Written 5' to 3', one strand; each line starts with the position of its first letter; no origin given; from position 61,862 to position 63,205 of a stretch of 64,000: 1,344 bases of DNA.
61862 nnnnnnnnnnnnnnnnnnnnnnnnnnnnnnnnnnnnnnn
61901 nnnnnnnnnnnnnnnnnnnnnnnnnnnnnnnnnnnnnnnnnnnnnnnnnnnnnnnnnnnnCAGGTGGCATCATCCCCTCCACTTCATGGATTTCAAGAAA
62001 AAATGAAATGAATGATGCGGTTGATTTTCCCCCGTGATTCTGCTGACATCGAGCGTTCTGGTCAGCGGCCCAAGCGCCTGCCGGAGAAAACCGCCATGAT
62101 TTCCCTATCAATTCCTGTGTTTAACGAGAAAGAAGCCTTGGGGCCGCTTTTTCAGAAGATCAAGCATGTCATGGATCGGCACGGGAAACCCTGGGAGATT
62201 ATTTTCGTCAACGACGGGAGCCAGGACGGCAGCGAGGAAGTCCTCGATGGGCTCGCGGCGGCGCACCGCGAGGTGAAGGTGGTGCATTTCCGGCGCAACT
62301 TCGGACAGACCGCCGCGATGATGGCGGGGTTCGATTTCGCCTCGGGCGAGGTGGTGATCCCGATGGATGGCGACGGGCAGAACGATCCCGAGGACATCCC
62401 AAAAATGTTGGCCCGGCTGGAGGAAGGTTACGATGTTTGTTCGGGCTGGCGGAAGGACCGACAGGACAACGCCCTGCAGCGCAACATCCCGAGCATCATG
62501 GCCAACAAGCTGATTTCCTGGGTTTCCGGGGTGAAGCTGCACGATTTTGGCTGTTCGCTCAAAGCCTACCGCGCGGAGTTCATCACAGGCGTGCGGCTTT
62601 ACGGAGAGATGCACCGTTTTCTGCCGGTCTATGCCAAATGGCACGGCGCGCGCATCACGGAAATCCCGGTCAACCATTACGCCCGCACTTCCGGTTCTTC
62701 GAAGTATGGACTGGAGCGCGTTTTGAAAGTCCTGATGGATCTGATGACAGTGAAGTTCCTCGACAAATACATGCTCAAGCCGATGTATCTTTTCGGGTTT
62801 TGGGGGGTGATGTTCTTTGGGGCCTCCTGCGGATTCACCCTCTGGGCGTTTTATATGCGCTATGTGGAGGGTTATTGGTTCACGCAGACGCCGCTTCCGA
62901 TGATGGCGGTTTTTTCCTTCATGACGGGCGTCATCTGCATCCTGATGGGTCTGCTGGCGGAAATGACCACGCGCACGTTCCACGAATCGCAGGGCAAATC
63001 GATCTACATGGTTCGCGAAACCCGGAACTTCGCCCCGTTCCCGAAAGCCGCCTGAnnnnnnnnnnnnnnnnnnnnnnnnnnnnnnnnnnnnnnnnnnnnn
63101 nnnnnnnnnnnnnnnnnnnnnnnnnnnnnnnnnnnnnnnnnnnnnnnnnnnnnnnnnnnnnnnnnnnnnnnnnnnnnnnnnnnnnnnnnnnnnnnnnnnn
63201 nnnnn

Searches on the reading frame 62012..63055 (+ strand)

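Call 45: search_protein_families(library=pfam, proteins=[window:62012-63055:+], max_evalue=0.001)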
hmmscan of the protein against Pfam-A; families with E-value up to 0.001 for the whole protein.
window:62012-63055:+ (347 aa): 3 families
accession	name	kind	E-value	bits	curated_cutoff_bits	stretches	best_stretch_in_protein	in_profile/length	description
PF00535.33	Glycos_transf_2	-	4.2e-31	108.6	23.3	1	32-189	2-162/168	Glycosyl transferase family 2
PF10111.15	Glyco_tranf_2_2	-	1.9e-05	24.7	27.3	1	57-133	26-103/276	Glycosyltransferase like family 2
PF13641.12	Glyco_tranf_2_3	-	0.00047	20.7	27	1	30-141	3-117/230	Glycosyltransferase like family 2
